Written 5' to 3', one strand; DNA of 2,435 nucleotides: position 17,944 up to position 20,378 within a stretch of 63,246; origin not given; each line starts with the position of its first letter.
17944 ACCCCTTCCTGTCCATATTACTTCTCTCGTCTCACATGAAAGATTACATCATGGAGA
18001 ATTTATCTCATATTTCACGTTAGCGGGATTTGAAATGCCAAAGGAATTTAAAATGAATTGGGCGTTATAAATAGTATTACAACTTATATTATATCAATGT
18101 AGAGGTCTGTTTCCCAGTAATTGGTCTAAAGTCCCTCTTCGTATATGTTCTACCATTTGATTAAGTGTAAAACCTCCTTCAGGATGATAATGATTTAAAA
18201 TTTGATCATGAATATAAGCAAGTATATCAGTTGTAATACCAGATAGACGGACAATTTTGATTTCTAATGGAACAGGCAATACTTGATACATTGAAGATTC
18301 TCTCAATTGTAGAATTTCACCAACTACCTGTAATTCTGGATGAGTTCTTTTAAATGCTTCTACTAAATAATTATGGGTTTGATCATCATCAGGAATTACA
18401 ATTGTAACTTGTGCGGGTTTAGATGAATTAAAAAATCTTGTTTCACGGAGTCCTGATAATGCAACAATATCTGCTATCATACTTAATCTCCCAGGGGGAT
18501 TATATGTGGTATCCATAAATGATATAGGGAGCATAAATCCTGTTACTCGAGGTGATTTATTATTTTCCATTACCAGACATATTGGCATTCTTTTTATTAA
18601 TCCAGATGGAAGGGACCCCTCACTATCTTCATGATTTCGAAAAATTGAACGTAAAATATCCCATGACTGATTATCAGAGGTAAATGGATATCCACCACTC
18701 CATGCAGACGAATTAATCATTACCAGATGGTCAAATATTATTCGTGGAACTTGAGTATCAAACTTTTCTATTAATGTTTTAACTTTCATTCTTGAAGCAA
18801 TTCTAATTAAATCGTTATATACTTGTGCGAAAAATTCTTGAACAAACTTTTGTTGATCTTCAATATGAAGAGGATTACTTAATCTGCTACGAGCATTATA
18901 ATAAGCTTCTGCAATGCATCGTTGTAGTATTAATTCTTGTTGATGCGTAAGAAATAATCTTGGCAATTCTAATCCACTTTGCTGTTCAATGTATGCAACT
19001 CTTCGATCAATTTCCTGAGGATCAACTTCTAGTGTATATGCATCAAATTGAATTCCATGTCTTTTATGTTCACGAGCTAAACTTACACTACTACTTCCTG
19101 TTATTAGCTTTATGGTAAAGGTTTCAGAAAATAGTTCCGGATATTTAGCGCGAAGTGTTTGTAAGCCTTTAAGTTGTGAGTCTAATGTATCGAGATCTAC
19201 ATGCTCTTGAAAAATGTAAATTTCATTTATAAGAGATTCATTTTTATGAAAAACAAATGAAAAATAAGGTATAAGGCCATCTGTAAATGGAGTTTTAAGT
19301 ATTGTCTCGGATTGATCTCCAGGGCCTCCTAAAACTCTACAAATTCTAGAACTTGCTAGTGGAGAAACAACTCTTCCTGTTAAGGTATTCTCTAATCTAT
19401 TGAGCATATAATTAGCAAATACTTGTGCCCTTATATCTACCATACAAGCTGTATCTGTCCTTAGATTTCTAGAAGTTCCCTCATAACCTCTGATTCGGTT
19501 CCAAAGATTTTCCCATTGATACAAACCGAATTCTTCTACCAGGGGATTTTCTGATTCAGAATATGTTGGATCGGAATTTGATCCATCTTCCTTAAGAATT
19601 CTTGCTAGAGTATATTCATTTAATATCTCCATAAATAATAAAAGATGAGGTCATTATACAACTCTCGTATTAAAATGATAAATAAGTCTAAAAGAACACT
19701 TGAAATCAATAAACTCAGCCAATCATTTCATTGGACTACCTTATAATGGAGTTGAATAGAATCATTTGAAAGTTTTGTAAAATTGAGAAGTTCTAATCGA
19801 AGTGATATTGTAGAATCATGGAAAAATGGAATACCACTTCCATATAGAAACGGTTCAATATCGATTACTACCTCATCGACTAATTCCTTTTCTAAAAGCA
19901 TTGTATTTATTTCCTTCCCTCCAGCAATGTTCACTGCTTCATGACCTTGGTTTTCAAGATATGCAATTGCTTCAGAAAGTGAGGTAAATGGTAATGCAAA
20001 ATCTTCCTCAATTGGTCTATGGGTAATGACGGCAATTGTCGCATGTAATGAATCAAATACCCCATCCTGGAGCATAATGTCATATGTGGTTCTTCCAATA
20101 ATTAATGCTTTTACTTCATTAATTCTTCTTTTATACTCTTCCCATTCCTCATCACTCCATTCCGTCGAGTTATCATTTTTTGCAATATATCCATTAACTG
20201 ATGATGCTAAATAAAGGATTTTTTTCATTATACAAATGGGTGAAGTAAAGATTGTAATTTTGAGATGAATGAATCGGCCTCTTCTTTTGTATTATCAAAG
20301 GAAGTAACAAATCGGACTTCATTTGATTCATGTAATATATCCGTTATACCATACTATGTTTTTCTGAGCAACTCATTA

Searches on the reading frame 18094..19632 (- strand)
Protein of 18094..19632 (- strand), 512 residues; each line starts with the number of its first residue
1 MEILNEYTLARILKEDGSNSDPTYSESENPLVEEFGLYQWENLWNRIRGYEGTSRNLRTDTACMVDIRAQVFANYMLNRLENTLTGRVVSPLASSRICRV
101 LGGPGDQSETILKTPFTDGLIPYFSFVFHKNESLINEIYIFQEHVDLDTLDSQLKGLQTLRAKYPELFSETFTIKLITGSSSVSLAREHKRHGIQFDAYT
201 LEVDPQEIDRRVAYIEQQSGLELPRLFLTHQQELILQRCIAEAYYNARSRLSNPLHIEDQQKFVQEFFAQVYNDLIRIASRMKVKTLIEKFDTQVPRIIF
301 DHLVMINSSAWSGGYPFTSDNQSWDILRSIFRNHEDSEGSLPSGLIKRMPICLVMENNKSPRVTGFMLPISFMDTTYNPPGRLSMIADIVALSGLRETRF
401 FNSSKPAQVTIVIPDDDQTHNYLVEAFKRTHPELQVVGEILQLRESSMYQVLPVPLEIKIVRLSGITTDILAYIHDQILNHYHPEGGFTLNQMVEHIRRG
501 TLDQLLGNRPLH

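Call 5: search_protein_families(library=pfam, proteins=[window:18094-19632:-], max_evalue=0.01)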
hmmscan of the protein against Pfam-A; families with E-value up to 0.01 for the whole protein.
window:18094-19632:- (512 aa): 0 families

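Call 6: search_protein_families(library=ncbifam, proteins=[window:18094-19632:-], max_evalue=0.01)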
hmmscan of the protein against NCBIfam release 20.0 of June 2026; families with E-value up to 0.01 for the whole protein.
window:18094-19632:- (512 aa): 0 families

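Call 62: search_solved_structures(query=window:18094-19632:-, max_evalue=1)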
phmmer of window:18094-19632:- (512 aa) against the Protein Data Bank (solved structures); distinct sequences matched with E-value up to 1: 0.

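Call 63: search_protein_families(library=padloc, proteins=[window:18094-19632:-], max_evalue=0.01)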
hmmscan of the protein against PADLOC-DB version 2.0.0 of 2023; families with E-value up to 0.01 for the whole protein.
window:18094-19632:- (512 aa): 0 families

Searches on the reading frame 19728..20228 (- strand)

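Call 5: search_protein_families(library=pfam, proteins=[window:19728-20228:-], max_evalue=0.01)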
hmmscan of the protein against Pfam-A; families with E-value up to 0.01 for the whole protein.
window:19728-20228:- (166 aa): 2 families
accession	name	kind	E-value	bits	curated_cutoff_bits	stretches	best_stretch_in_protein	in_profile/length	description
PF01872.23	RibD_C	-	3.5e-13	50.2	24.1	1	58-156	90-194/197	RibD C-terminal domain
PF00186.24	DHFR_1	-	0.0011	19.2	25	1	8-113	7-106/159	Dihydrofolate reductase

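Call 6: search_protein_families(library=ncbifam, proteins=[window:19728-20228:-], max_evalue=0.01)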
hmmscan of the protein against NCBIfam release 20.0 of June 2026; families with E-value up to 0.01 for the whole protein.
window:19728-20228:- (166 aa): 8 families
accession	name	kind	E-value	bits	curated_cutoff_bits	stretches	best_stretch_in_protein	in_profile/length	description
NF041386.1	dihyfolred_HdrA_Halo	equivalog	9e-08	32.1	300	1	14-114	13-112/158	dihydrofolate reductase HdrA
NF010663.0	PRK14059.1-1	equivalog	7.8e-07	28.7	184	1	87-164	169-251/253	pyrimidine reductase family protein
TIGR01508.1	rib_reduct_arch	equivalog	1.6e-06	27.5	186.45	1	83-162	124-208/210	2,5-diamino-6-(ribosylamino)-4(3H)-pyrimidinone 5'-phosphate reductase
TIGR00227.1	ribD_Cterm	domain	2.4e-05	24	150.15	1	84-155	130-208/216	riboflavin-specific deaminase C-terminal domain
NF000330.1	trim_DfrA1_like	exception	8.4e-05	22.5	250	1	1-125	1-121/157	trimethoprim-resistant dihydrofolate reductase DfrA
NF033868.0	trim_DfrA36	exception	0.00092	18.9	360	1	73-143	72-141/170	trimethoprim-resistant dihydrofolate reductase DfrA36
NF010664.0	PRK14059.1-2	equivalog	0.0021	17.7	226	1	84-134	173-223/257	pyrimidine reductase family protein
NF000053.2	trim_DfrA12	exception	0.0063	16.3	360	1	15-113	19-113/165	trimethoprim-resistant dihydrofolate reductase DfrA12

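Call 63: search_protein_families(library=padloc, proteins=[window:19728-20228:-], max_evalue=0.01)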
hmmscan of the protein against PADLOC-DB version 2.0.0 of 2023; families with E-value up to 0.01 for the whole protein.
window:19728-20228:- (166 aa): 0 families
